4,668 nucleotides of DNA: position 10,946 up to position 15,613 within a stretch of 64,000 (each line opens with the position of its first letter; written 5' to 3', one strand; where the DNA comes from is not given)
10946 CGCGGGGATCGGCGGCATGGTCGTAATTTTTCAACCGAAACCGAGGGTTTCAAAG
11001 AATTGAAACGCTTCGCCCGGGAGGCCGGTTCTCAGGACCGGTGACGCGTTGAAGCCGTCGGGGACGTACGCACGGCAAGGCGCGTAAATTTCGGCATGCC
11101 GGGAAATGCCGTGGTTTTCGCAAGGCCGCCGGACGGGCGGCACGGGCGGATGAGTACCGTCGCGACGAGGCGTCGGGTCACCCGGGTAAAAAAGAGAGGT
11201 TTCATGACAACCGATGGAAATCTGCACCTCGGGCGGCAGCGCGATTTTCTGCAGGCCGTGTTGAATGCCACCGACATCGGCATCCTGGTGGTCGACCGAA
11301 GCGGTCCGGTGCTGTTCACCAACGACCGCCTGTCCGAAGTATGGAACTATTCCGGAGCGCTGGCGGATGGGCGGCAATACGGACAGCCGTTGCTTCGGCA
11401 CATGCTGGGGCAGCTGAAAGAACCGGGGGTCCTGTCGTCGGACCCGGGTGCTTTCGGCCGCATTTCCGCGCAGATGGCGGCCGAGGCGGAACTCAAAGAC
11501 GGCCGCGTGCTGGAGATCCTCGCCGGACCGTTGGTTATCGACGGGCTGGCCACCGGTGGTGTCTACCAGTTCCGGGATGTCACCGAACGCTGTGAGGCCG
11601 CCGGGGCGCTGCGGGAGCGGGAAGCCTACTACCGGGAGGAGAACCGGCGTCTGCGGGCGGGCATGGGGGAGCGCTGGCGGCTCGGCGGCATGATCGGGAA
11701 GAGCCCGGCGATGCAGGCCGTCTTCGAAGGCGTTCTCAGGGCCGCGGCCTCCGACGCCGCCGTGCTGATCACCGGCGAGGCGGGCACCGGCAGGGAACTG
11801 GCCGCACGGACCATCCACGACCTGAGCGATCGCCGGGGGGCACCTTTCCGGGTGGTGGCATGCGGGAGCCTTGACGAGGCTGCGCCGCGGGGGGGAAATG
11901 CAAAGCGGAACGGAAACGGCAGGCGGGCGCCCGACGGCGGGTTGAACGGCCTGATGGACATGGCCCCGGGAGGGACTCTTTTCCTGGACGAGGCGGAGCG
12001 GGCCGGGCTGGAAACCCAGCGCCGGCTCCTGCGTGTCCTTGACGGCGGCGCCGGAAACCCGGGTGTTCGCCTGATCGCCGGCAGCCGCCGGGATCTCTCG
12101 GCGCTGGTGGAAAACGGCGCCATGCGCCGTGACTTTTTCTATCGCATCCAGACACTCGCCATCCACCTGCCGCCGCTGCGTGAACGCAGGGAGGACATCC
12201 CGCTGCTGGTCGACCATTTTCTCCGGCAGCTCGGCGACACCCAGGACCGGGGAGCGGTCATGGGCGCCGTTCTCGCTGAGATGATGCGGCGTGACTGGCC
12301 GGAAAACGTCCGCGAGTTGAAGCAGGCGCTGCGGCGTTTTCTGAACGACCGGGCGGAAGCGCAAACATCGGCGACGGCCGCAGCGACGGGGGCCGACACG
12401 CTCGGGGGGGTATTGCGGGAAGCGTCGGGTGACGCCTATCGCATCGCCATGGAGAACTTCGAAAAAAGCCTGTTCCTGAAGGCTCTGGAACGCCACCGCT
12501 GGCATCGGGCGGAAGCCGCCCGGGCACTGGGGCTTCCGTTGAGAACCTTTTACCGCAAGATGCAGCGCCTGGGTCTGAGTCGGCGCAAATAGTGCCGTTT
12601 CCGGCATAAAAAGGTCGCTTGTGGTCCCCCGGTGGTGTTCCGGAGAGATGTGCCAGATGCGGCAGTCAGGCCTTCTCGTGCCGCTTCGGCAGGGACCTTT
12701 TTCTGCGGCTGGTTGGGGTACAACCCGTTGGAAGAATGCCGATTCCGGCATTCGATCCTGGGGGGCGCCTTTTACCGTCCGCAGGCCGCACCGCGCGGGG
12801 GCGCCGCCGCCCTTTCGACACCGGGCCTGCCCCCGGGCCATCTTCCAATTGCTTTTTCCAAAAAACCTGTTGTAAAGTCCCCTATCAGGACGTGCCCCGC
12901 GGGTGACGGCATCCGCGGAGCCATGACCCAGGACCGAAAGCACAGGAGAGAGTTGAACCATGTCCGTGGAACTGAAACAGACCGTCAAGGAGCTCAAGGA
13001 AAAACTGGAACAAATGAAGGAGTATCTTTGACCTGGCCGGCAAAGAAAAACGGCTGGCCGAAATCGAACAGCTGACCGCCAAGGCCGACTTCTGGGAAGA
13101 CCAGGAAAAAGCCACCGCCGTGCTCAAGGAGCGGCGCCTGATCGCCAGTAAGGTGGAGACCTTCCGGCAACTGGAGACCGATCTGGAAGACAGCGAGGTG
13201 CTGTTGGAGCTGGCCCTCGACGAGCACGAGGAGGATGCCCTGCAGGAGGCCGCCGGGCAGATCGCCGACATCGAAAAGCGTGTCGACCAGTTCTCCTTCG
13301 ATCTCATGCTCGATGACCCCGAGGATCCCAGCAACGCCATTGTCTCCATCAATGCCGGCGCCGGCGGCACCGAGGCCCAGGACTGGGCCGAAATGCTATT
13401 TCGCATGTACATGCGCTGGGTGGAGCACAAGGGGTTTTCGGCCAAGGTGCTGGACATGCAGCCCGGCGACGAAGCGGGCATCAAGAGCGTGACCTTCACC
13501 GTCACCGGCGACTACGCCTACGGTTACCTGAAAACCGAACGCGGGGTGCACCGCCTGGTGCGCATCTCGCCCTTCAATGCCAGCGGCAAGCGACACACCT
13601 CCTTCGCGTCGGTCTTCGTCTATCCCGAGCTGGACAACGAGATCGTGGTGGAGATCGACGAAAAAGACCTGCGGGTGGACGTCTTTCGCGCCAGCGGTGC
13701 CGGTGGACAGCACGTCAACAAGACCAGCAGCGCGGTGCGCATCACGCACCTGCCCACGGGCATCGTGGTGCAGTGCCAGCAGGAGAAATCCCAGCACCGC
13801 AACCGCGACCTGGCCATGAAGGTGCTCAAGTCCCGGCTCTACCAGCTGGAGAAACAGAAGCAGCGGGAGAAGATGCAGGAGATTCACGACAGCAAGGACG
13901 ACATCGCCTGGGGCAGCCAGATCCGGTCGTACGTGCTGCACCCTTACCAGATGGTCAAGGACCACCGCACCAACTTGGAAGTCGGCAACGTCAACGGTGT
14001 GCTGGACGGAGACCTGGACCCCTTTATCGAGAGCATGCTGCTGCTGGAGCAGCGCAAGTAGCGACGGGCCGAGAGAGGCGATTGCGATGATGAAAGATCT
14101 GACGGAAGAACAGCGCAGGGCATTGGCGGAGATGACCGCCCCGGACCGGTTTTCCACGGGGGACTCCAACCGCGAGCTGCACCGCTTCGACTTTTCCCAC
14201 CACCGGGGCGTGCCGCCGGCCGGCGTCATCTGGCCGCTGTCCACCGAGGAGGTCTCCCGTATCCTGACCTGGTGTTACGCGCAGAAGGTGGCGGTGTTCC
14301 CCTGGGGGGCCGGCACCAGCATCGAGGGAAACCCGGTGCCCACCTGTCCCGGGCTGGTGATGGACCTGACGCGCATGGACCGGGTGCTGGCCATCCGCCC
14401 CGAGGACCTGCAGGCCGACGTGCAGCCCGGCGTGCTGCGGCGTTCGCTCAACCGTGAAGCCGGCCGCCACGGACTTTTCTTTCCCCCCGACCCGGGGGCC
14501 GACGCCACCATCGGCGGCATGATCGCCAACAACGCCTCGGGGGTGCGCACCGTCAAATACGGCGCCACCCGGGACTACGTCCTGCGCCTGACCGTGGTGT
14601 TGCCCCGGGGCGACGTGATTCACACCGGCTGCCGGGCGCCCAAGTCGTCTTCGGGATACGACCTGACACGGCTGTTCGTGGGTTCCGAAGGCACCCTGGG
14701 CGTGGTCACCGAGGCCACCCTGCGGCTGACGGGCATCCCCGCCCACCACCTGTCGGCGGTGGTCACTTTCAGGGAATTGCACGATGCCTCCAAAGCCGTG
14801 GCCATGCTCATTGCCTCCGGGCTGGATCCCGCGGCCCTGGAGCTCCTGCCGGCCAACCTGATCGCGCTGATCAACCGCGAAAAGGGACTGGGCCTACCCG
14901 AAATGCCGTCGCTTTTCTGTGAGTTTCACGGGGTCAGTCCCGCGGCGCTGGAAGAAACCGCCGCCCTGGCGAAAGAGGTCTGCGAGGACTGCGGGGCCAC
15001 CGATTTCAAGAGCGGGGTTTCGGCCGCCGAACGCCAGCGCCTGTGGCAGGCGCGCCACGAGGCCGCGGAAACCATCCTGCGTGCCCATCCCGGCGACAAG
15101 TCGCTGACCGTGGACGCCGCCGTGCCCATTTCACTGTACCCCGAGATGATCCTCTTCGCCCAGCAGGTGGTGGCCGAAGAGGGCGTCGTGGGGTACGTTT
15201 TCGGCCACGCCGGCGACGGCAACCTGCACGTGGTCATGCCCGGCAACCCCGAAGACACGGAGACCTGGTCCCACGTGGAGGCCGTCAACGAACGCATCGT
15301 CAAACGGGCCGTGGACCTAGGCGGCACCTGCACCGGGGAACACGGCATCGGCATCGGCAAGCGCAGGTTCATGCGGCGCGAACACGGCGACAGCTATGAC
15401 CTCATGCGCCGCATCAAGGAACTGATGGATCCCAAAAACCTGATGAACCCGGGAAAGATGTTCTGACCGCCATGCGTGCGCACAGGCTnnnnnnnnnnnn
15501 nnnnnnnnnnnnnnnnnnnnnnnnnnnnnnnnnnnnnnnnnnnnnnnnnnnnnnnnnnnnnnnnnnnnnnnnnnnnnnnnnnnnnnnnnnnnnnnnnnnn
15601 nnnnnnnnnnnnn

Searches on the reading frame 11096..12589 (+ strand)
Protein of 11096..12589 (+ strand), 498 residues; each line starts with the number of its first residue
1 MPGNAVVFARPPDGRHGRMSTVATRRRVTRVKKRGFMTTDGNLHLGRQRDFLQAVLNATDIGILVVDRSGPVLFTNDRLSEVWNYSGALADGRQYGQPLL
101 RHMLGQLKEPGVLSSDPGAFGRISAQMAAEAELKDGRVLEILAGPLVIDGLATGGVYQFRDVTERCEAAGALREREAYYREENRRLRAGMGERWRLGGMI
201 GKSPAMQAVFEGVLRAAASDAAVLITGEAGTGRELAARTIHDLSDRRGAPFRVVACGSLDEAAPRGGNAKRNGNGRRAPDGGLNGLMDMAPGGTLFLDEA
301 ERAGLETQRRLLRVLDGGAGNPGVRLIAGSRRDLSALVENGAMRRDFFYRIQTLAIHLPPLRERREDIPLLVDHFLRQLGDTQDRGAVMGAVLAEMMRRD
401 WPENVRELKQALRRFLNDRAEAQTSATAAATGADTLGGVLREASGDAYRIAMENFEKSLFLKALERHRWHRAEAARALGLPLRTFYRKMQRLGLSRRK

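Call 13: search_protein_families(library=pfam, proteins=[window:11096-12589:+], max_evalue=0.00001)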
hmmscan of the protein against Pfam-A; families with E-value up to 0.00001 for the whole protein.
window:11096-12589:+ (498 aa): 4 families
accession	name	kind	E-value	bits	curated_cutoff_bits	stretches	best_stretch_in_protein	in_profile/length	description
PF00158.32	Sigma54_activat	-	8.7e-29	100.8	20.2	1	199-356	1-167/168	Sigma-54 interaction domain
PF14532.12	Sigma54_activ_2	-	1e-17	65.1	25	1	200-361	1-138/138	Sigma-54 interaction domain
PF02954.25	HTH_8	-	2.6e-13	49.9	22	1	452-491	2-41/42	Bacterial regulatory protein, Fis family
PF25601.1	AAA_lid_14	-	2e-12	47.2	27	1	362-417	1-58/87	AAA+ ATPase lid domain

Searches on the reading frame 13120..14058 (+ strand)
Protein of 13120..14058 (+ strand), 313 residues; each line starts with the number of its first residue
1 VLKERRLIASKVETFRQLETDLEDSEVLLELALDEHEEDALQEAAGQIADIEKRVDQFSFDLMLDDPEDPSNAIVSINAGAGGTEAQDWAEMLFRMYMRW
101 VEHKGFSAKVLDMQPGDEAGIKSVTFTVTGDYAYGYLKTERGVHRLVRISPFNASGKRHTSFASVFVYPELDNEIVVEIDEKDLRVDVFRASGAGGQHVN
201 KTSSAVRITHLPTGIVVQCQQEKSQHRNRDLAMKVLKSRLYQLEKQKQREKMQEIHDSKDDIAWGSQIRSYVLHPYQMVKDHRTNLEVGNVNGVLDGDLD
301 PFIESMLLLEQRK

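Call 71: search_protein_families(library=pfam, proteins=[window:13120-14058:+], max_evalue=0.00001)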
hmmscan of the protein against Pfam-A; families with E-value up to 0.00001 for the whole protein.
window:13120-14058:+ (313 aa): 2 families
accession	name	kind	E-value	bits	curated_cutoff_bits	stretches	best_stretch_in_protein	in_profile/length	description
PF03462.23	PCRF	-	1.3e-52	178.8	24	1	3-165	29-194/194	PCRF domain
PF00472.26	RF-1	-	8.6e-46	155.1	35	1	174-283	2-116/116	RF-1 domain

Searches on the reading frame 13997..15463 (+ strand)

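Call 13: search_protein_families(library=pfam, proteins=[window:13997-15463:+], max_evalue=0.00001)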
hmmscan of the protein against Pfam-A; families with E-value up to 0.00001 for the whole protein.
window:13997-15463:+ (489 aa): 2 families
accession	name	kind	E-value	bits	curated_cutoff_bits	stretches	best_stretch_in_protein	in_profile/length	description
PF02913.24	FAD-oxidase_C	-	4.7e-56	190.7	21.2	1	248-488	2-248/248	FAD linked oxidases, C-terminal domain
PF01565.28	FAD_binding_4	-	4.4e-37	127.3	26.4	1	74-211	1-139/139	FAD binding domain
